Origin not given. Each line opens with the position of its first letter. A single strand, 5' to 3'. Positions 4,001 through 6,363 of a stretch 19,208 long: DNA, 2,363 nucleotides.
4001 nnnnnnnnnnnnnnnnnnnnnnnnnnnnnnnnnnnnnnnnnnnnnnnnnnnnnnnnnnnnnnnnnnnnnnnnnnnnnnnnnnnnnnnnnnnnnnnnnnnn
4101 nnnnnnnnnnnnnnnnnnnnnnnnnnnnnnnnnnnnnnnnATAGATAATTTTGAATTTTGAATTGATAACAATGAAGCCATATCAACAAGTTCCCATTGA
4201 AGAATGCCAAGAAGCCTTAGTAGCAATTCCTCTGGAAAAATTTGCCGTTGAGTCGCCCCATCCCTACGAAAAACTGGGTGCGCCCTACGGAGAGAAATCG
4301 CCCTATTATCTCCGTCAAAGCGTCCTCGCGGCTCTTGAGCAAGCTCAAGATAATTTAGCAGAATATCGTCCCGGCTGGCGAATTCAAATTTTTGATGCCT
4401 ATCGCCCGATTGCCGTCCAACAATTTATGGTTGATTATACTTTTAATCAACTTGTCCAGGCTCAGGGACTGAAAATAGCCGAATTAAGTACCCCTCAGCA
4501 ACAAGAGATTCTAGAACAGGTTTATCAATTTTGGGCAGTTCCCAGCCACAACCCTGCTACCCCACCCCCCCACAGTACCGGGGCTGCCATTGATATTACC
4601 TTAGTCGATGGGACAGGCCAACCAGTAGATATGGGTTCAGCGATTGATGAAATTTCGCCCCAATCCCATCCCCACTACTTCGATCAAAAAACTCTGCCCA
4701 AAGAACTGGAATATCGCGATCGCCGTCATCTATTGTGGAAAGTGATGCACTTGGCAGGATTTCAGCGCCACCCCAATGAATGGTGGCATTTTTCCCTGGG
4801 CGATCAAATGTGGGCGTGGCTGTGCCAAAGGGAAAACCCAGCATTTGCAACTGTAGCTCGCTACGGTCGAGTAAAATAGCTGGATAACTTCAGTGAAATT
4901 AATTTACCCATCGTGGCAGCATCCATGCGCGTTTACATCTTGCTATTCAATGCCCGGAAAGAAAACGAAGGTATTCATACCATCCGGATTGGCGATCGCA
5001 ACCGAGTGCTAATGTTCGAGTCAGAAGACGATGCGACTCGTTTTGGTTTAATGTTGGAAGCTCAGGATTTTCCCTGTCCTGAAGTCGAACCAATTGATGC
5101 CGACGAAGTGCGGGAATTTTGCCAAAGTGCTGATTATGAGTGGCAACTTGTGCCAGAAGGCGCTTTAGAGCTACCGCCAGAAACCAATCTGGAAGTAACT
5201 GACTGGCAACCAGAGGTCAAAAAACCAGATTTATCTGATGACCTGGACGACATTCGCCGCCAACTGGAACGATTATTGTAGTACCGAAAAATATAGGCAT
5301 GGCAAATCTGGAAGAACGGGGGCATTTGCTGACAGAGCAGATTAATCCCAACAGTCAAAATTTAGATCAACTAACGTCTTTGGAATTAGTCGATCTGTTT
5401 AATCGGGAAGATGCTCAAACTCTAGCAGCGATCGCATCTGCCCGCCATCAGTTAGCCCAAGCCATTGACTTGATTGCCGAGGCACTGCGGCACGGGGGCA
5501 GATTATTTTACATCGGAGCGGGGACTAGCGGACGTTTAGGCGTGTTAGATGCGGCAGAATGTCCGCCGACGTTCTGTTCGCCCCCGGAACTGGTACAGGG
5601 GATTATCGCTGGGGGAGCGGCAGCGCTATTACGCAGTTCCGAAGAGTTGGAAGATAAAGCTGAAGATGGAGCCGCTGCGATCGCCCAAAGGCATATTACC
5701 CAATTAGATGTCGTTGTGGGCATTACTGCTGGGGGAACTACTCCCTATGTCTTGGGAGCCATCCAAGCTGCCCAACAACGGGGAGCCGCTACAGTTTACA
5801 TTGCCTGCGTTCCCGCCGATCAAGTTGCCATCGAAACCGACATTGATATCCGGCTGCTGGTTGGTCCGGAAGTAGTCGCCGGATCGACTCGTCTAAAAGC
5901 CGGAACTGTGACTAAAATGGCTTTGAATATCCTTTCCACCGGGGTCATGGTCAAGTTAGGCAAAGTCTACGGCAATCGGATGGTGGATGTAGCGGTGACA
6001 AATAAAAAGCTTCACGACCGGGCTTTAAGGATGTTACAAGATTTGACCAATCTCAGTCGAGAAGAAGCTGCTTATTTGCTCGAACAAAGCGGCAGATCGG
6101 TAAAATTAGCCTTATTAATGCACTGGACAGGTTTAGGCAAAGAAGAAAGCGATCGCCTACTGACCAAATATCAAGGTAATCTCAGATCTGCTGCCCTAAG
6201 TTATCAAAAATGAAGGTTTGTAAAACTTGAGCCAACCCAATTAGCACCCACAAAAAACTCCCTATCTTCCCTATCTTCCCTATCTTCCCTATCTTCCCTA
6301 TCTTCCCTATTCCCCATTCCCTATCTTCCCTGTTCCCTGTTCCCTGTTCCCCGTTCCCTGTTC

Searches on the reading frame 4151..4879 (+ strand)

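Call 18: search_protein_families(library=pfam, proteins=[window:4151-4879:+], max_evalue=0.001)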
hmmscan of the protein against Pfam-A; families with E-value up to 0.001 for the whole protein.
window:4151-4879:+ (242 aa): 1 family
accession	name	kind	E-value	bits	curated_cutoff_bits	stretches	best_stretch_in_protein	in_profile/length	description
PF01427.22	Peptidase_M15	-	3.5e-42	144.9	27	1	35-220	4-188/199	D-ala-D-ala dipeptidase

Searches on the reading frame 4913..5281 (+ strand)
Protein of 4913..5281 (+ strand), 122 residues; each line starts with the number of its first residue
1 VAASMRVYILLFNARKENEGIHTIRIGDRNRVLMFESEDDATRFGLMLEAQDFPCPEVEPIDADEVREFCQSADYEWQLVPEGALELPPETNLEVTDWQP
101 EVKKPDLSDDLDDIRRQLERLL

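Call 18: search_protein_families(library=pfam, proteins=[window:4913-5281:+], max_evalue=0.001)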
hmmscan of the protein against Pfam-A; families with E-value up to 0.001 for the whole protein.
window:4913-5281:+ (122 aa): 1 family
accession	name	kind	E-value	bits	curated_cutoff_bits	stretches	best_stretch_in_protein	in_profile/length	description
PF11360.13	DUF3110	-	7.8e-39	132.2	20.2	1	7-90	1-84/84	Protein of unknown function (DUF3110)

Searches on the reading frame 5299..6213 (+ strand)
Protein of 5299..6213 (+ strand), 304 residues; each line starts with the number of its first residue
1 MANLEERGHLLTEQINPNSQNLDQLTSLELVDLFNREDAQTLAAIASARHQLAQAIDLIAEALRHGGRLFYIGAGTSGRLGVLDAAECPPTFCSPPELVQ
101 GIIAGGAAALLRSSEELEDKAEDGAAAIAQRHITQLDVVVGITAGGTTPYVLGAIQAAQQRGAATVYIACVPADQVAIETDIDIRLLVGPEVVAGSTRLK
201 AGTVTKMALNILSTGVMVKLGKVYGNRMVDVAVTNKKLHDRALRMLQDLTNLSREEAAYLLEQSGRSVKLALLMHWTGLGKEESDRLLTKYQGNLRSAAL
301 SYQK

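Call 18: search_protein_families(library=pfam, proteins=[window:5299-6213:+], max_evalue=0.001)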
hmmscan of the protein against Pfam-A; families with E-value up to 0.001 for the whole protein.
window:5299-6213:+ (304 aa): 6 families
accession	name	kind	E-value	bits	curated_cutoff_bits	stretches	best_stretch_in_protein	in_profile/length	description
PF22645.1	GKRP_SIS_N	-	3.4e-19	69.1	27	1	51-157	1-111/113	Glucokinase regulatory protein N-terminal SIS domain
PF13580.11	SIS_2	-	2.9e-09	37.5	27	1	40-166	8-134/138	SIS domain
PF20741.3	GKRP-like_C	-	2.4e-08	34.9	27.7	1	226-264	2-40/100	C-terminal lid domain of glucokinase regulatory protein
PF01380.27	SIS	-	4.2e-08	33.5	25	1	132-210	50-126/131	SIS domain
PF22198.1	GKRP_SIS_2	-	1.1e-06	29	27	1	50-117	5-72/191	Glucokinase regulatory protein, second SIS domain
PF25146.1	GH3_N_vert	-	0.00088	19.6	34.1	0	97-147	7-60/68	Vertebrate GH3, N-terminal domain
